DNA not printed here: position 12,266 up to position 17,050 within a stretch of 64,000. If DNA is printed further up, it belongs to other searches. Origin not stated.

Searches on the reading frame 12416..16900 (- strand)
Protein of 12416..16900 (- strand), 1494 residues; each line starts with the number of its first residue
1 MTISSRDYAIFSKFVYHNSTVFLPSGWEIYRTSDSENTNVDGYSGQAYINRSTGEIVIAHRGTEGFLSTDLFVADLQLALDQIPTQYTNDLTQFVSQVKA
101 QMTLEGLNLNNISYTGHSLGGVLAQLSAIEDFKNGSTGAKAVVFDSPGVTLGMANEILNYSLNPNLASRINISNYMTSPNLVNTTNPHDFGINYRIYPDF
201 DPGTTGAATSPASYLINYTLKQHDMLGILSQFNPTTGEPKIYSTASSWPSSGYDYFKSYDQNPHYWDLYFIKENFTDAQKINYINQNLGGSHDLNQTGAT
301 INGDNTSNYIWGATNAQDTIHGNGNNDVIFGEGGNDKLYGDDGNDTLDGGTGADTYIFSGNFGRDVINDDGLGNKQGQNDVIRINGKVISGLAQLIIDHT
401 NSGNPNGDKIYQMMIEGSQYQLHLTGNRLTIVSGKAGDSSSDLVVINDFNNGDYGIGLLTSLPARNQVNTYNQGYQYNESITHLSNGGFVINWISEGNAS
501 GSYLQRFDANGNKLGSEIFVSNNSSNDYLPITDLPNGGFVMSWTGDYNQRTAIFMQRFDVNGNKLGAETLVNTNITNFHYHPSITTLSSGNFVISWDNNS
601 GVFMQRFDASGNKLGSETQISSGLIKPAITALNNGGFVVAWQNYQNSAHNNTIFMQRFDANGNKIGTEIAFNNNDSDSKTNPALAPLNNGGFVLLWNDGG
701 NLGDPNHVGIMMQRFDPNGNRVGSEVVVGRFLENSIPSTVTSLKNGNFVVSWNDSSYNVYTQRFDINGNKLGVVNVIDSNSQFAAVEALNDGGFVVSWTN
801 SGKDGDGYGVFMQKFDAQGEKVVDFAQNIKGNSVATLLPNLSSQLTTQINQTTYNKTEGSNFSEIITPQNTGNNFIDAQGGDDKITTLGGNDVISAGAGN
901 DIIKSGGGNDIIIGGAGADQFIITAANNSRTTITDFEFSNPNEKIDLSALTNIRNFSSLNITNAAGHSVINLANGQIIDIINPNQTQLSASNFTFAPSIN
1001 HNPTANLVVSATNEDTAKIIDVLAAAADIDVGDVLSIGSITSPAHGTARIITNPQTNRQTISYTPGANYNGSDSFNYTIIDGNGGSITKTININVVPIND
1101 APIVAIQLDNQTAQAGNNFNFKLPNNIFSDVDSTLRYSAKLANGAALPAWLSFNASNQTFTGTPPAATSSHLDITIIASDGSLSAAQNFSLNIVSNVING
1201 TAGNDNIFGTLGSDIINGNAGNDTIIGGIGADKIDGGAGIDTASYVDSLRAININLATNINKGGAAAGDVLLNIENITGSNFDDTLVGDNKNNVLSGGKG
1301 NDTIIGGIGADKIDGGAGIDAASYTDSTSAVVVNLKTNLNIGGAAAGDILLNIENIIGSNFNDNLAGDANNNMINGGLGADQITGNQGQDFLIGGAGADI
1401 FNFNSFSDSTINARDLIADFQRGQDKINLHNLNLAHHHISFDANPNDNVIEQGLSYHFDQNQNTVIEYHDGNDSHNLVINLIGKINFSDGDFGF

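Call 60: search_protein_families(library=pfam, proteins=[window:12416-16900:-], max_evalue=0.00001)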
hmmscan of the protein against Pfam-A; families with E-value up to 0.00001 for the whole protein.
window:12416-16900:- (1494 aa): 5 families
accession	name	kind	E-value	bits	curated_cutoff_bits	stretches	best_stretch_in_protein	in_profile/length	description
PF00353.25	HemolysinCabind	-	3.7e-34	116.7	23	5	889-920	4-35/36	RTX calcium-binding nonapeptide repeat (4 copies)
PF17892.7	Cadherin_5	-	7.4e-17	61.4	26.5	1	1000-1095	2-97/98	Cadherin-like domain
PF17963.7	Big_9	-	1.3e-16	61.6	23.6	1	1000-1094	1-89/89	Bacterial Ig domain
PF05345.18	He_PIG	-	1e-15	58.4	24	1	1102-1193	2-95/96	Putative Ig domain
PF08548.17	Peptidase_M10_C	-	1.2e-11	45.2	20.7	1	1365-1486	66-186/193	Peptidase M10 serralysin C terminal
